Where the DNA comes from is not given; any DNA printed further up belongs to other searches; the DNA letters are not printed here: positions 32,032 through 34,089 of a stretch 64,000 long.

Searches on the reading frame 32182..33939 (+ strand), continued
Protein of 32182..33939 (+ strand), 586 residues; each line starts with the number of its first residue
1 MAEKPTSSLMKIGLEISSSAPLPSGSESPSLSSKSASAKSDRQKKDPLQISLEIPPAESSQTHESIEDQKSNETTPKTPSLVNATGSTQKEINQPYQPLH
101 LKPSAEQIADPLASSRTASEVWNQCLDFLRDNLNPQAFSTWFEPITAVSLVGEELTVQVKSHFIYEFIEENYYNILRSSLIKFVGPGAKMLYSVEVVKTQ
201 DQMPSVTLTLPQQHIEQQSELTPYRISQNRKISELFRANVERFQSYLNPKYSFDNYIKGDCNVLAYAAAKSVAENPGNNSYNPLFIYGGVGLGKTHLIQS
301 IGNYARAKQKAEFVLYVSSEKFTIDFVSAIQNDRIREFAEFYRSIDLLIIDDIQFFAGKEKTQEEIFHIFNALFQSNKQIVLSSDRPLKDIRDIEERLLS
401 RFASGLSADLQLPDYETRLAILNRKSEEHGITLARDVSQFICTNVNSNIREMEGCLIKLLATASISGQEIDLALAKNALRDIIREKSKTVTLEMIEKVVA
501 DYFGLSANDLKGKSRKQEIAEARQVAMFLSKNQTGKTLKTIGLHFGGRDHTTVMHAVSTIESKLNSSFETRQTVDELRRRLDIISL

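Call 32: find_encoding_contigs(protein=P0255, flank=10000, max_places=2)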
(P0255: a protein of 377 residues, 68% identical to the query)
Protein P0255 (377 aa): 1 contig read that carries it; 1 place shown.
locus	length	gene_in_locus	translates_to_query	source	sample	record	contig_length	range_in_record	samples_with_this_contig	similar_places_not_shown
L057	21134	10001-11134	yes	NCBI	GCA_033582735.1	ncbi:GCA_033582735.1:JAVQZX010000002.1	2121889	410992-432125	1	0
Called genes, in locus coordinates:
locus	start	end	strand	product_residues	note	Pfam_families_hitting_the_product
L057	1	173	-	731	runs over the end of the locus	PF03104:DNA_pol_B_exo1, PF13482:RNase_H_2 (faint), PF20286:divDNApol (faint), PF00136:DNA_pol_B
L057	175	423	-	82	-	-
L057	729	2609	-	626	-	PF01134:GIDA, PF07992:Pyr_redox_2 (weak), PF12831:FAD_oxidored (weak), PF21680:GIDA_C_1st, PF13932:SAM_GIDA_C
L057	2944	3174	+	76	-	-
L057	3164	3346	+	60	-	-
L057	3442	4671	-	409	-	PF00512:HisKA, PF02518:HATPase_c, PF00072:Response_reg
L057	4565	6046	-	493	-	PF13188:PAS_8 (faint), PF13426:PAS_9 (weak), PF08447:PAS_3, PF14598:PAS_11 (faint), PF00989:PAS, PF08448:PAS_4, PF13426:PAS_9, PF08447:PAS_3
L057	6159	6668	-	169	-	-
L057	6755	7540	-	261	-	PF02578:Cu-oxidase_4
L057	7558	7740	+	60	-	-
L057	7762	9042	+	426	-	PF21544:PorZ_N_b_propeller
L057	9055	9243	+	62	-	-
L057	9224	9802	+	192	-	PF13860:FlgD_ig (weak)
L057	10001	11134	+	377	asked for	PF00712:DNA_pol3_beta, PF02767:DNA_pol3_beta_2, PF02768:DNA_pol3_beta_3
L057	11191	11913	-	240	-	PF00484:Pro_CA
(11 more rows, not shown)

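Call 57: find_encoding_contigs(protein=P0133, flank=10000, max_places=1)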
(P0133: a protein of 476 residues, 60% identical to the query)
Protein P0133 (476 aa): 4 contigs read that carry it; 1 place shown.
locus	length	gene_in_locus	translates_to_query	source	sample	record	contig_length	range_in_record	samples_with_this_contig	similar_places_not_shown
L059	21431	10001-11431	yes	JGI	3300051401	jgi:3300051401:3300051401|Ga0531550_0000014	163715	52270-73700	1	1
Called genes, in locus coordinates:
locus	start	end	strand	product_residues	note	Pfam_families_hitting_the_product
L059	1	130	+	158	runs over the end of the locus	PF07284:BCHF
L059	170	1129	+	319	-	PF08240:ADH_N (weak), PF00107:ADH_zinc_N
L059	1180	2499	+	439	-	PF00142:Fer4_NifH, PF13614:AAA_31 (weak), PF01656:CbiA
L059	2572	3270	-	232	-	PF00230:MIP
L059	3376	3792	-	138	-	PF13581:HATPase_c_2, PF02518:HATPase_c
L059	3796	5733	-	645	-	-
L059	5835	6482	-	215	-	-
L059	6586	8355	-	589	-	PF14849:YidC_periplas, PF02096:60KD_IMP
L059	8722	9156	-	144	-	PF00825:Ribonuclease_P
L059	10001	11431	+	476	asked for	PF11638:DnaA_N, PF00308:Bac_DnaA, PF01695:IstB_IS21, PF00004:AAA (faint), PF08299:Bac_DnaA_C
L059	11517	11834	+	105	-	-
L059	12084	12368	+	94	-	-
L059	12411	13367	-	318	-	PF06342:DUF1057 (weak), PF03096:Ndr (faint), PF12146:Hydrolase_4, PF00561:Abhydrolase_1, PF12697:Abhydrolase_6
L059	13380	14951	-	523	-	-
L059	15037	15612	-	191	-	-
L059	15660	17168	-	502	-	PF00501:AMP-binding, PF13193:AMP-binding_C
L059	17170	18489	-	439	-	PF03137:OATP (faint), PF07690:MFS_1, PF00083:Sugar_tr, PF07690:MFS_1 (weak)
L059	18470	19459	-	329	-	PF08545:ACP_syn_III, PF08541:ACP_syn_III_C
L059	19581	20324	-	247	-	PF00106:adh_short, PF08659:KR, PF23441:SDR (weak), PF01370:Epimerase (weak), PF13561:adh_short_C2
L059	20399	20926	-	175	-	PF12802:MarR_2 (weak)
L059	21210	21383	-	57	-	-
